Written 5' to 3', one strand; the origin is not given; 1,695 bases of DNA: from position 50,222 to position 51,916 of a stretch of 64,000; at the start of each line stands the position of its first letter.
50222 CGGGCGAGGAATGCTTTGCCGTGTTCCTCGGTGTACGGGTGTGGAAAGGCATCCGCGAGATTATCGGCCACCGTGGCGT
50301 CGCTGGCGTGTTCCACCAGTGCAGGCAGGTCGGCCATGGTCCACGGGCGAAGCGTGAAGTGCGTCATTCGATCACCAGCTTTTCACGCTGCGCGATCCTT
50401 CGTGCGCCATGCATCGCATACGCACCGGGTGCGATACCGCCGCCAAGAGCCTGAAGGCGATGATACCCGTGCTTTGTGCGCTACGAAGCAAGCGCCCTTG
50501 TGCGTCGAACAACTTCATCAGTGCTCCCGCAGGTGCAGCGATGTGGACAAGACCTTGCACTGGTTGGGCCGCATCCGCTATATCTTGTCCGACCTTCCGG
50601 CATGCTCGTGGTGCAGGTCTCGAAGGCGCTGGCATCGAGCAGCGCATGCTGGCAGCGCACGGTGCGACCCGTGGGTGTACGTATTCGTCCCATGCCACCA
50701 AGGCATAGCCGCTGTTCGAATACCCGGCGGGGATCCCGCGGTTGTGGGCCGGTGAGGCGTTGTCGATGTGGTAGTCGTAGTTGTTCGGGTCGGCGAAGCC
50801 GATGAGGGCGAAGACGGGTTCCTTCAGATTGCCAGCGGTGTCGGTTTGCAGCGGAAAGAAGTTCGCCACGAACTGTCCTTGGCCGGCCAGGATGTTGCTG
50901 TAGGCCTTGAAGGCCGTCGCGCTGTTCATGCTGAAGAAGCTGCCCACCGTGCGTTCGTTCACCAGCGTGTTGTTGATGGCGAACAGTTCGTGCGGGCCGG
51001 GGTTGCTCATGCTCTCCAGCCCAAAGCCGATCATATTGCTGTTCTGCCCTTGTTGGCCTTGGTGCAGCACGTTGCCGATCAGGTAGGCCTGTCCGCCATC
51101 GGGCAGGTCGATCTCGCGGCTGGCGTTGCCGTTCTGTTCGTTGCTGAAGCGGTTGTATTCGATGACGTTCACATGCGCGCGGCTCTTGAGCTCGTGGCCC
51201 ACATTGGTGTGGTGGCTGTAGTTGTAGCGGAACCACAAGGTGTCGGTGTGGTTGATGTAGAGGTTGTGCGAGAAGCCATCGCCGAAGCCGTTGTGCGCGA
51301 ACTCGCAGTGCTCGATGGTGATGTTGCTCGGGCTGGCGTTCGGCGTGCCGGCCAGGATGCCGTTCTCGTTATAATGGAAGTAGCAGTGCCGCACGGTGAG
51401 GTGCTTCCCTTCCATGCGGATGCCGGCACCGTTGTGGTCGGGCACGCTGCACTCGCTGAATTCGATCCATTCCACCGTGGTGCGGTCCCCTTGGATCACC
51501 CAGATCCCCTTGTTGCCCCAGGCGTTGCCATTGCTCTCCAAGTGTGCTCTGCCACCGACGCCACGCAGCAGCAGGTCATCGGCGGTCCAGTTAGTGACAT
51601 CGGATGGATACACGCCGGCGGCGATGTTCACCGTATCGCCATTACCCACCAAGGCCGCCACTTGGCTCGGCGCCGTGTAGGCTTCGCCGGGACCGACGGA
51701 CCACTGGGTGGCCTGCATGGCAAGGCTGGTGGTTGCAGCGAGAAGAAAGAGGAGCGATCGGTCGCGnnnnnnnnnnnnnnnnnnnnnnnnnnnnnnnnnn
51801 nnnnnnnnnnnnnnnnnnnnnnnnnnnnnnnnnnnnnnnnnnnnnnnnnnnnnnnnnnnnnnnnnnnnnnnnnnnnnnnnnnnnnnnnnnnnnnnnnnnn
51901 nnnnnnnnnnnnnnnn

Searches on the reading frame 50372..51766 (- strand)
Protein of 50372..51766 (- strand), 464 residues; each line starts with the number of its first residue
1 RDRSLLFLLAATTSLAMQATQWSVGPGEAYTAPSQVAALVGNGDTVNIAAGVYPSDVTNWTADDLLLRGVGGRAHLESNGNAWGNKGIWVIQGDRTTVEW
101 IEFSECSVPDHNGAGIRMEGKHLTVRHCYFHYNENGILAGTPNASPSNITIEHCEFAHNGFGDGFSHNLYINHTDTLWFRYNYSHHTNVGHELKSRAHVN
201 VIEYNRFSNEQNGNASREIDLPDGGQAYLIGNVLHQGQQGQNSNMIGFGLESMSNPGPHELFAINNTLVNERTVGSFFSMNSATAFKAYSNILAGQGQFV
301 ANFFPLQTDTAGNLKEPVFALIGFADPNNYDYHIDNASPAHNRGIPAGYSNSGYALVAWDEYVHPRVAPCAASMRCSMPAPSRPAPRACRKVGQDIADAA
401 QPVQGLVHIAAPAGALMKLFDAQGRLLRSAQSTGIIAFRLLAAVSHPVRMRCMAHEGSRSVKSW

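Call 13: search_protein_families(library=pfam, max_evalue=0.001, proteins=[window:50372-51766:-])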
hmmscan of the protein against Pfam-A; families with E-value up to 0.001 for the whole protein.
window:50372-51766:- (464 aa): 0 families

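Call 21: find_related_loci(query=window:50372-51766:-, collection=metagenome_contigs, flank=10000)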
Query window:50372-51766:- (464 aa) in metagenome_contigs; peptide patterns used: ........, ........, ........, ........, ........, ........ (x = any residue, [..] = any of these).
36 stretches matched a pattern; 2 encode a relative of the query (tblastn E <= 1e-3); 2 distinct loci.
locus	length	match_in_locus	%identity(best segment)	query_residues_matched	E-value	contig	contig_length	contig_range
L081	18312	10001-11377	73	1-460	0e+0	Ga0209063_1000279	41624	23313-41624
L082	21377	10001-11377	73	1-460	0e+0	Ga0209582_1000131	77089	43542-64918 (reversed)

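Call 41: search_protein_families(library=ncbifam, max_evalue=0.001, proteins=[L082:13938-16046:+, L082:11383-11898:+, L082:11882-13186:+, window:50372-51766:-])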
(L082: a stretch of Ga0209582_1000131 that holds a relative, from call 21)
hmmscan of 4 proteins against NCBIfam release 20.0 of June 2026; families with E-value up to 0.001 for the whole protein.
L082:13938-16046:+ (703 aa): 42 families (the best 25 are shown)
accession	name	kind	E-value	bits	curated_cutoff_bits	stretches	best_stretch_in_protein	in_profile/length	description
TIGR02278.1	PaaN-DH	equivalog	5e-267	887.5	562.8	1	18-699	1-664/664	phenylacetic acid degradation bifunctional protein PaaZ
NF008868.0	PRK11903.1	equivalog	1.4e-181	604.6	444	1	15-531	2-518/521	3,4-dehydroadipyl-CoA semialdehyde dehydrogenase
NF010000.0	PRK13473.1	subfamily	4.2e-32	111.4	615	1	16-456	1-421/475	aminobutyraldehyde dehydrogenase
TIGR03216.1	OH_muco_semi_DH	equivalog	1.6e-31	109.5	693.25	1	19-453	2-425/481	2-hydroxymuconic semialdehyde dehydrogenase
NF050084.1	pip_6_carb_DH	equivalog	2.1e-29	102.8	730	1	71-503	36-445/475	L-piperidine-6-carboxylate dehydrogenase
NF042993.1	AlphKGSA_gudD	equivalog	1.6e-27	96.4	770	1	17-457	3-428/481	alpha-ketoglutaric semialdehyde dehydrogenase GucD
TIGR01804.1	BADH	equivalog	2.6e-27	95.5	668.6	1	21-455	1-419/467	betaine-aldehyde dehydrogenase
NF052305.1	DioxValDhHalo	equivalog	5.3e-26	91.6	750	1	17-457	4-428/483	2,5-dioxovalerate dehydrogenase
NF009725.0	PRK13252.1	equivalog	6.8e-26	90.7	593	1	17-457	6-429/488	betaine-aldehyde dehydrogenase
NF040869.1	G3PDH_Arch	equivalog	8.4e-25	87.4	780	1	15-453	17-436/502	NADP-dependent glyceraldehyde-3-phosphate dehydrogenase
NF006916.0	PRK09407.1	equivalog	1.2e-24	86.8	521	1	155-520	152-493/526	succinic semialdehyde dehydrogenase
NF045735.1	PaDhStyDPseudo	equivalog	1e-23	83.8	850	1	21-457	6-431/483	phenylacetaldehyde dehydrogenase StyD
TIGR01780.1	SSADH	subfamily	1.1e-23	83.8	646.35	1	69-479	34-421/448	succinate-semialdehyde dehydrogenase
TIGR04284.1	aldehy_Rv0768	hypoth_equivalog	2.4e-23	82.9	775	1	161-457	142-428/480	aldehyde dehydrogenase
NF007497.0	PRK10090.1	equivalog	5.7e-23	81.4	500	1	16-457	5-427/480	aldehyde dehydrogenase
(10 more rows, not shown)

L082:11383-11898:+ (172 aa): 5 families
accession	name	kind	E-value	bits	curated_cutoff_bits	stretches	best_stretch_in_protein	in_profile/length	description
NF007539.0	PRK10151.1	equivalog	6.8e-10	38.8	184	1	85-169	90-173/179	50S ribosomal protein L7/L12-serine acetyltransferase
NF008072.0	PRK10809.1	equivalog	2.1e-07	30.9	190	1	88-170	104-185/194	ribosomal protein S5-alanine N-acetyltransferase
NF011709.0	PRK15130.1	equivalog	2.9e-06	27.2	218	1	64-163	60-157/186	spermidine N1-acetyltransferase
NF040503.1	resist_ArsN1a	equivalog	5.5e-06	26.2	170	1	57-164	43-147/159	arsinothricin resistance N-acetyltransferase ArsN1 family A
NF000225.3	AAC_6p_Strep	exception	1.1e-05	25.4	250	1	60-147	39-125/156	aminoglycoside 6'-N-acetyltransferase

L082:11882-13186:+ (435 aa): 0 families

window:50372-51766:- (464 aa): 0 families
